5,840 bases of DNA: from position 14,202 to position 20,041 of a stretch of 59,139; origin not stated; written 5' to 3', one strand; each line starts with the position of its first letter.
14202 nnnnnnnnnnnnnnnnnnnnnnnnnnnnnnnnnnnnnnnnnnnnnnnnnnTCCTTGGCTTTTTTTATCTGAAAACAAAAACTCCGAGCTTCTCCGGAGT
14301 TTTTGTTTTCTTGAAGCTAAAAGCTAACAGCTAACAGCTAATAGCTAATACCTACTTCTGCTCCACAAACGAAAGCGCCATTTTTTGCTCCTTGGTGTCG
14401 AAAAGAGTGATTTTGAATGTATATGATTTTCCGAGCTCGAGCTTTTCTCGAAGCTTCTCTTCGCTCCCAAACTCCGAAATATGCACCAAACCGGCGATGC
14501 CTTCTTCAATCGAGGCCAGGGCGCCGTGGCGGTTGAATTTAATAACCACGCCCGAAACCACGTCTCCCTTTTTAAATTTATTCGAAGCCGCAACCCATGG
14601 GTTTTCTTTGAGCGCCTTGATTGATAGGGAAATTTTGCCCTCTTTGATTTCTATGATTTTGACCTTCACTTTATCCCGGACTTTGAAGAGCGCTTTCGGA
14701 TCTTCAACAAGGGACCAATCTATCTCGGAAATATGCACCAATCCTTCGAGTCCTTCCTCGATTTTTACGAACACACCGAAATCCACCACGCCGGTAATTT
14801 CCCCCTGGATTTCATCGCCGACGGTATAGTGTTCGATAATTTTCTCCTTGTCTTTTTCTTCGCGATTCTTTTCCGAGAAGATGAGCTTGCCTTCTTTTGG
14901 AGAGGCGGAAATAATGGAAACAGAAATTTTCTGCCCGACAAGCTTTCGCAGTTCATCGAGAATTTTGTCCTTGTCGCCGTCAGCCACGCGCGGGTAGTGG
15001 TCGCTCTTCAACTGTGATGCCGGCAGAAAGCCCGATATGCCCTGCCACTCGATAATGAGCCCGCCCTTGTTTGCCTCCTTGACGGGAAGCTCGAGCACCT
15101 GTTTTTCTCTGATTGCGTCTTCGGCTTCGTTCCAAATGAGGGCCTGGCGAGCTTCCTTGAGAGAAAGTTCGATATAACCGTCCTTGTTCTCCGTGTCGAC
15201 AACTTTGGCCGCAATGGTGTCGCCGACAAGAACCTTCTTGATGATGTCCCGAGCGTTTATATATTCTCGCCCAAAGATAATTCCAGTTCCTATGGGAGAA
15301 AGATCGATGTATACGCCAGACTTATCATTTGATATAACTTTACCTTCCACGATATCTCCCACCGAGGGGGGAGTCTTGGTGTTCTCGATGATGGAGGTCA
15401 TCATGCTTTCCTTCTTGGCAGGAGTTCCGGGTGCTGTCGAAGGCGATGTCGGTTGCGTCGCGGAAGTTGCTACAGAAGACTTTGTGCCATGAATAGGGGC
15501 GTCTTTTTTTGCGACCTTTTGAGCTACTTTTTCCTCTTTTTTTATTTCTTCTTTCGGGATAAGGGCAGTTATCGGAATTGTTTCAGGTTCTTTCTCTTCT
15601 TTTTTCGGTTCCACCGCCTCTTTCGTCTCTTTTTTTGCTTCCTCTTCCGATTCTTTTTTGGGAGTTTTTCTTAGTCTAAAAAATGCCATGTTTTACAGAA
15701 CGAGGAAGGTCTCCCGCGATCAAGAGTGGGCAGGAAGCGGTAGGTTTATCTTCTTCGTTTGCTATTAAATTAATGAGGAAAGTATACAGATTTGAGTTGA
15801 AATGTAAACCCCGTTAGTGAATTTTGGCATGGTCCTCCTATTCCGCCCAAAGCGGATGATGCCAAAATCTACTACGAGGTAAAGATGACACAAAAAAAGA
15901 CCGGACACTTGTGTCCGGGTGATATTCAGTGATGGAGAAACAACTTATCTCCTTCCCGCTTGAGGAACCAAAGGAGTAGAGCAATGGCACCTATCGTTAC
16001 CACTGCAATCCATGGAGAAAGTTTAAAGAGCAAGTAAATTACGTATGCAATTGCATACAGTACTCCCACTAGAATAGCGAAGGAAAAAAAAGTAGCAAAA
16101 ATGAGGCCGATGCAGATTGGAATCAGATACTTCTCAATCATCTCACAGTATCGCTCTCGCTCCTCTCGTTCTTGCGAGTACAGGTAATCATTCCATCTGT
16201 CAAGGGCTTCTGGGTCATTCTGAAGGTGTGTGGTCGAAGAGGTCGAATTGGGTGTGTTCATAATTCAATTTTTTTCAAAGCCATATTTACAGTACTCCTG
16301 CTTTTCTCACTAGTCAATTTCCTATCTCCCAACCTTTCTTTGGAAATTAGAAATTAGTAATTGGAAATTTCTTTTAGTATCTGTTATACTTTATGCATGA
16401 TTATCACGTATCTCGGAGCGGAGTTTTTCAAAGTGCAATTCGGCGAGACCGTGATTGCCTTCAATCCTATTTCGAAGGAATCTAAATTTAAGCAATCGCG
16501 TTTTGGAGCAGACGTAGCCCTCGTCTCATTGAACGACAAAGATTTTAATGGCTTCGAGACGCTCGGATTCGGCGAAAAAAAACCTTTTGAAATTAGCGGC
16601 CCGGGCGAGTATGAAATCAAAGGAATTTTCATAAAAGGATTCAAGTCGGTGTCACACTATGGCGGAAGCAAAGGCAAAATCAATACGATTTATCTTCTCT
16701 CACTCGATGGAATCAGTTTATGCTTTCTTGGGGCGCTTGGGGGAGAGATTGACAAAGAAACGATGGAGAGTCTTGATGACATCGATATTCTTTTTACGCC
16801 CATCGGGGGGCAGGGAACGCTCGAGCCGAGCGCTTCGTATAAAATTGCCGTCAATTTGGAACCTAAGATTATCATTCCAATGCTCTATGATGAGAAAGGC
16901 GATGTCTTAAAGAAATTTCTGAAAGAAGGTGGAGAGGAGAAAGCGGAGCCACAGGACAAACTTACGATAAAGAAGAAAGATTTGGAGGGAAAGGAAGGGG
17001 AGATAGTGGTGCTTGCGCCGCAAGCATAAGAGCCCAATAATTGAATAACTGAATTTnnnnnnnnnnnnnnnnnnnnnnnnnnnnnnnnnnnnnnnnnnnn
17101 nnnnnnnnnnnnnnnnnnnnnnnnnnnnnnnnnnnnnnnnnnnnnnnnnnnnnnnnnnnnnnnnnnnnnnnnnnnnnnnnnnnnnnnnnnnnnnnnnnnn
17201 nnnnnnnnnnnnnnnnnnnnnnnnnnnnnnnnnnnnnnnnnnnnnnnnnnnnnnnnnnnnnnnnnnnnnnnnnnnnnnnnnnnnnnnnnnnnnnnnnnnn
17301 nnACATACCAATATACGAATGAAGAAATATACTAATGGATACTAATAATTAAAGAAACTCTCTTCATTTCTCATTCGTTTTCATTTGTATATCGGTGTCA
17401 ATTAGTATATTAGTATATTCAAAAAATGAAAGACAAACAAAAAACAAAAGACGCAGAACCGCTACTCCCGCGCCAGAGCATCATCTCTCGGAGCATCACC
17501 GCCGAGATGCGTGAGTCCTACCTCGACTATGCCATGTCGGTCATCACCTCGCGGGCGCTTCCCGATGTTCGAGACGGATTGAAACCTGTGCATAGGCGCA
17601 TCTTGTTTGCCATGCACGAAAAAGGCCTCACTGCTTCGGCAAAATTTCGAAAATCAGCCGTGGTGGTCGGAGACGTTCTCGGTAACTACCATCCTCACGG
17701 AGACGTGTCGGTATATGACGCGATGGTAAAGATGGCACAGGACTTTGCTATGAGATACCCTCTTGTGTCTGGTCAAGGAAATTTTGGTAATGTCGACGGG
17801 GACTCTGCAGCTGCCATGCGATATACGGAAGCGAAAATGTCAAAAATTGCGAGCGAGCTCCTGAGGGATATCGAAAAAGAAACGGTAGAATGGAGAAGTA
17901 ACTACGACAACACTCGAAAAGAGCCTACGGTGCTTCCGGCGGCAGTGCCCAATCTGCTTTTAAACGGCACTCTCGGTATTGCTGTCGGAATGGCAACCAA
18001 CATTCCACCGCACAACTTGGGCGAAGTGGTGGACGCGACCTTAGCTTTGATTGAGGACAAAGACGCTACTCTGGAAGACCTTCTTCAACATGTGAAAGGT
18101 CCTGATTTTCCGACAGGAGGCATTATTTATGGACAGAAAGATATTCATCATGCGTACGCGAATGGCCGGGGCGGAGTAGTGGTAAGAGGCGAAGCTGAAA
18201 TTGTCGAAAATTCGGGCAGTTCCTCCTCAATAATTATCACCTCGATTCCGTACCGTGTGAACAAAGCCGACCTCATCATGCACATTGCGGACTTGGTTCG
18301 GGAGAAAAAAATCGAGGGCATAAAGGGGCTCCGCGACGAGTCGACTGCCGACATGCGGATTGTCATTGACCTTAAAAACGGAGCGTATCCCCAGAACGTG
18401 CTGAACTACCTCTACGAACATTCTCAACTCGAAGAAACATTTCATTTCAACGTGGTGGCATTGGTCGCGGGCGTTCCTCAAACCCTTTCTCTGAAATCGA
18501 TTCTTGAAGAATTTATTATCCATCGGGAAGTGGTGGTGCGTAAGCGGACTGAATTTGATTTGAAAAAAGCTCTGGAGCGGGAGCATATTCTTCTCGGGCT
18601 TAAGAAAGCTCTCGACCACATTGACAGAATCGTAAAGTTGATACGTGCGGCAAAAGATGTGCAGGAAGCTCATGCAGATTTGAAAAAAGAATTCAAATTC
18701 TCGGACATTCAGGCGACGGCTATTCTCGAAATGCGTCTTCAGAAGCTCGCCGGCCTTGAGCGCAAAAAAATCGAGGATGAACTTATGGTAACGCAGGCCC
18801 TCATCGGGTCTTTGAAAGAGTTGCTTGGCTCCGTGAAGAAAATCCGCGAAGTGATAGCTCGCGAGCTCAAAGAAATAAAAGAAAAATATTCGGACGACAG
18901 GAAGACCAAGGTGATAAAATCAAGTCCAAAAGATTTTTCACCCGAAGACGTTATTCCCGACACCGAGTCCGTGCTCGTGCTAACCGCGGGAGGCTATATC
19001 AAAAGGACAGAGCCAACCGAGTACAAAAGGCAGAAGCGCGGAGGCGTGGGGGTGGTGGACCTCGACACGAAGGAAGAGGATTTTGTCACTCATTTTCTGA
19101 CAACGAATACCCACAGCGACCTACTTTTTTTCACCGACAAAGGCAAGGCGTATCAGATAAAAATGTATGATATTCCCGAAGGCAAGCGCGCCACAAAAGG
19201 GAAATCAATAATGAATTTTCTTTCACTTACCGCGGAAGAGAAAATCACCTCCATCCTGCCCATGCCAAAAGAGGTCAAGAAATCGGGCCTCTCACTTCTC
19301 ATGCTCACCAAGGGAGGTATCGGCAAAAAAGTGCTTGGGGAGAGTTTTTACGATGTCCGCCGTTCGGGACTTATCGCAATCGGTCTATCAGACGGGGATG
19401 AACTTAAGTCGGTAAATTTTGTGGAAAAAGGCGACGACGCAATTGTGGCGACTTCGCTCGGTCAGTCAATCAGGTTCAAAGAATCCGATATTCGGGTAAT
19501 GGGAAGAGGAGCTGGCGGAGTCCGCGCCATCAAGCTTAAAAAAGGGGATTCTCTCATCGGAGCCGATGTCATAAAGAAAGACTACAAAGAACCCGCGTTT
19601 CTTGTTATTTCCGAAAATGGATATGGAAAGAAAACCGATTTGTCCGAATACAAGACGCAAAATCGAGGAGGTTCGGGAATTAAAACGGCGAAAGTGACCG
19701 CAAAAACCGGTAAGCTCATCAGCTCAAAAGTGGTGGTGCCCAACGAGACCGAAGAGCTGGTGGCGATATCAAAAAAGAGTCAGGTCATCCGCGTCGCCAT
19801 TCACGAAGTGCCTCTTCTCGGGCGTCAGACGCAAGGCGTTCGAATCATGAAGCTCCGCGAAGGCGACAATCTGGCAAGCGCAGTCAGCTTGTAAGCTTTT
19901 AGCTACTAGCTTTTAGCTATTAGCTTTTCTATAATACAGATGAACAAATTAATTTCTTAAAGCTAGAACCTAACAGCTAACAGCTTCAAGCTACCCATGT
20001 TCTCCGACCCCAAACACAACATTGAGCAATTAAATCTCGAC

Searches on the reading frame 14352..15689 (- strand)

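Call 30: search_protein_families(library=pfam, proteins=[window:14352-15689:-])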
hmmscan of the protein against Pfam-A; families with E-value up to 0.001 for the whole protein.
window:14352-15689:- (445 aa): 3 families
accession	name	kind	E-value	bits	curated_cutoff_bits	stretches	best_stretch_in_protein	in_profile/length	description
PF00575.29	S1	-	5.8e-45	152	22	4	289-358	3-74/74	S1 RNA binding domain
PF23459.1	S1_RRP5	-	3.6e-09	37.5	27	0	373-433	2-64/72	RRP5 S1 domain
PF21710.3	Spt6_S1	-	5.7e-09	36.6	27.5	0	370-444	12-89/91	Spt6, S1/OB domain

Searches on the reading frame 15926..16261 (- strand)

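Call 31: search_protein_families(library=pfam, proteins=[window:15926-16261:-])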
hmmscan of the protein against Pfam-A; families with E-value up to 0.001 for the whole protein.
window:15926-16261:- (111 aa): 1 family
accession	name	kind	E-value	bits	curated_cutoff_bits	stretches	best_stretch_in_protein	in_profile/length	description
PF20990.2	DUF2207_C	-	0.00025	21.3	33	1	18-102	109-187/247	Predicted membrane protein (DUF2207) C-terminal domain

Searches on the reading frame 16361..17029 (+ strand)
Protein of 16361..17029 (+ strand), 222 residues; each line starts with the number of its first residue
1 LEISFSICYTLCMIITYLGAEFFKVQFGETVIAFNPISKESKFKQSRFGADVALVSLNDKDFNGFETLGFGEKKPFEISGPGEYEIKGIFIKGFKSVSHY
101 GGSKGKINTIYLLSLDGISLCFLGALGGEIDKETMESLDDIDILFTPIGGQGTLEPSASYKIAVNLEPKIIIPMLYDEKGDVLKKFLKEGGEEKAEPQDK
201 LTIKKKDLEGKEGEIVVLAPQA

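Call 30: search_protein_families(library=pfam, proteins=[window:16361-17029:+])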
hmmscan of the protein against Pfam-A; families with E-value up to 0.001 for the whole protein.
window:16361-17029:+ (222 aa): 1 family
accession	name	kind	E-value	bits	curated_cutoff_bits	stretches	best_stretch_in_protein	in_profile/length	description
PF13483.12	Lactamase_B_3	-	9e-25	87.9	24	1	15-174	2-159/160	Beta-lactamase superfamily domain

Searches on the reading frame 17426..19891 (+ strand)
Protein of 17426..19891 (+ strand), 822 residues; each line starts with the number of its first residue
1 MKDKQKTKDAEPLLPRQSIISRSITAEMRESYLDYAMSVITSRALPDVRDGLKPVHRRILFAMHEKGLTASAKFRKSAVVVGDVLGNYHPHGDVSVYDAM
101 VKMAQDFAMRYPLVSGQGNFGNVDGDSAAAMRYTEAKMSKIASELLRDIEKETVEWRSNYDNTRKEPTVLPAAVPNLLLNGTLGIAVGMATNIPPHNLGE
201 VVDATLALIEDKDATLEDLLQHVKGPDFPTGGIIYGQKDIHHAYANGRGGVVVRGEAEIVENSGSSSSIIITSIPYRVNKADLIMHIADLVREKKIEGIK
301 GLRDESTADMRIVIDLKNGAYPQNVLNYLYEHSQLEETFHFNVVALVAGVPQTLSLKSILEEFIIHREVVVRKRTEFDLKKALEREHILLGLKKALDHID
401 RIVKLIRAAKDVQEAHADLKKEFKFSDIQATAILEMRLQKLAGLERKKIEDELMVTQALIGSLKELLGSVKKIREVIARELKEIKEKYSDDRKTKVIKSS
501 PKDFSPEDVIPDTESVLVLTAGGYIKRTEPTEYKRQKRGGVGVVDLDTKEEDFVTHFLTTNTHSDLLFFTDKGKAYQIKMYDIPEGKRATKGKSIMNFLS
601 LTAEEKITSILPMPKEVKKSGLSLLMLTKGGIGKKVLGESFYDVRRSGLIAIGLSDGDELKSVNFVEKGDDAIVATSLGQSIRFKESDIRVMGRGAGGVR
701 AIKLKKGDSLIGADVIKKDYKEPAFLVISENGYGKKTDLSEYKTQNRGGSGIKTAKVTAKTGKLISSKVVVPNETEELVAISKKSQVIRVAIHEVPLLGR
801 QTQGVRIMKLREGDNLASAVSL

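Call 10: find_related_loci(query=window:17426-19891:+, collection=genome_contigs, flank=10000)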
Query window:17426-19891:+ (822 aa) in genome_contigs; peptide patterns used: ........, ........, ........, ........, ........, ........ (x = any residue, [..] = any of these).
600 stretches matched a pattern (row limit reached: there are more); 549 encode a relative of the query (tblastn E <= 1e-3); the best 80 are kept; 80 distinct loci.
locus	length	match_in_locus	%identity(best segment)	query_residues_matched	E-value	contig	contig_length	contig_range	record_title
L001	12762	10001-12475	77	1-822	0e+0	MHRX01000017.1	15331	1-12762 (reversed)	MAG: Candidatus Taylorbacteria bacterium RIFCSPLOWO2_01_FULL_45_15b rifcsplowo2_01_scaffold_17906, whole genome shotgun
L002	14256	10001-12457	77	2-822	0e+0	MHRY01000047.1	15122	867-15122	MAG: Candidatus Taylorbacteria bacterium RIFCSPLOWO2_01_FULL_45_34b rifcsplowo2_01_scaffold_8494, whole genome shotgun s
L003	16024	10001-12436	74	11-822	0e+0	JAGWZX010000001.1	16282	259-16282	MAG: Patescibacteria group bacterium isolate REEB63 contig-150_4396, whole genome shotgun sequence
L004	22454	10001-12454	75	2-822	0e+0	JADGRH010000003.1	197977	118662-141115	MAG: Candidatus Paceibacterota bacterium isolate Chersky_89 k127_20491158, whole genome shotgun sequence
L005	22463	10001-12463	73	2-822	0e+0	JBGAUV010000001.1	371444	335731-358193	MAG: Candidatus Paceibacteria bacterium isolate MAG_MBR_H10.111 MBRH10-111_opera_contig_99, whole genome shotgun sequenc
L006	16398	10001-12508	73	2-822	0e+0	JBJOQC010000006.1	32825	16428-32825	MAG: Candidatus Parcubacteria bacterium isolate whiteclaycreek2_2019_sw_WHONDRS-S19S_0038_B_bin.23 scaffold_118067, whol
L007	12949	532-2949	73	17-822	0e+0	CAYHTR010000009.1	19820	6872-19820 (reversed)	MAG TPA_asm: uncultured Candidatus Saccharibacteria bacterium isolate ERP119705_co17_221 genome assembly, contig: NODE_3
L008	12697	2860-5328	73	1-822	0e+0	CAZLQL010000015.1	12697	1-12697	MAG TPA_asm: uncultured Candidatus Saccharibacteria bacterium isolate SRP219642_co4_43 genome assembly, contig: NODE_836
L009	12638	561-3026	72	3-822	0e+0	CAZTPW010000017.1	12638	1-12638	MAG TPA_asm: uncultured Candidatus Saccharibacteria bacterium isolate SRP257259_co1_34 genome assembly, contig: NODE_692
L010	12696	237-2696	74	2-822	0e+0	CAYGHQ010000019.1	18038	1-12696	MAG TPA_asm: uncultured Candidatus Saccharibacteria bacterium isolate ERP113451_co1_204 genome assembly, contig: NODE_36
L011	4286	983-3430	73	7-822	0e+0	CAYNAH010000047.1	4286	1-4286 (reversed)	MAG TPA_asm: uncultured Candidatus Saccharibacteria bacterium isolate SRP342105_co1_464 genome assembly, contig: NODE_29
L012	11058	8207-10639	73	12-822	0e+0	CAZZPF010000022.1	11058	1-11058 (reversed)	MAG TPA_asm: uncultured Candidatus Saccharibacteria bacterium isolate binchicken_co203_538 genome assembly, contig: k141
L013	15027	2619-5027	73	19-822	0e+0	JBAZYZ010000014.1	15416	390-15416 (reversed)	MAG: Candidatus Paceibacterota bacterium isolate SO_2017_GW1_94 NODE_14314_length_15416_cov_1.334031_OW334_2017, whole g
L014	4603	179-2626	71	7-822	0e+0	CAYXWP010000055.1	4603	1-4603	MAG TPA_asm: uncultured Candidatus Saccharibacteria bacterium isolate SRP062349_co2_4 genome assembly, contig: NODE_1079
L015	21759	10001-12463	71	2-822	0e+0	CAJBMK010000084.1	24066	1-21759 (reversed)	uncultured bacterium isolate Loc090907-8m_bin-552 genome assembly, contig: bin-552:84/88, whole genome shotgun sequence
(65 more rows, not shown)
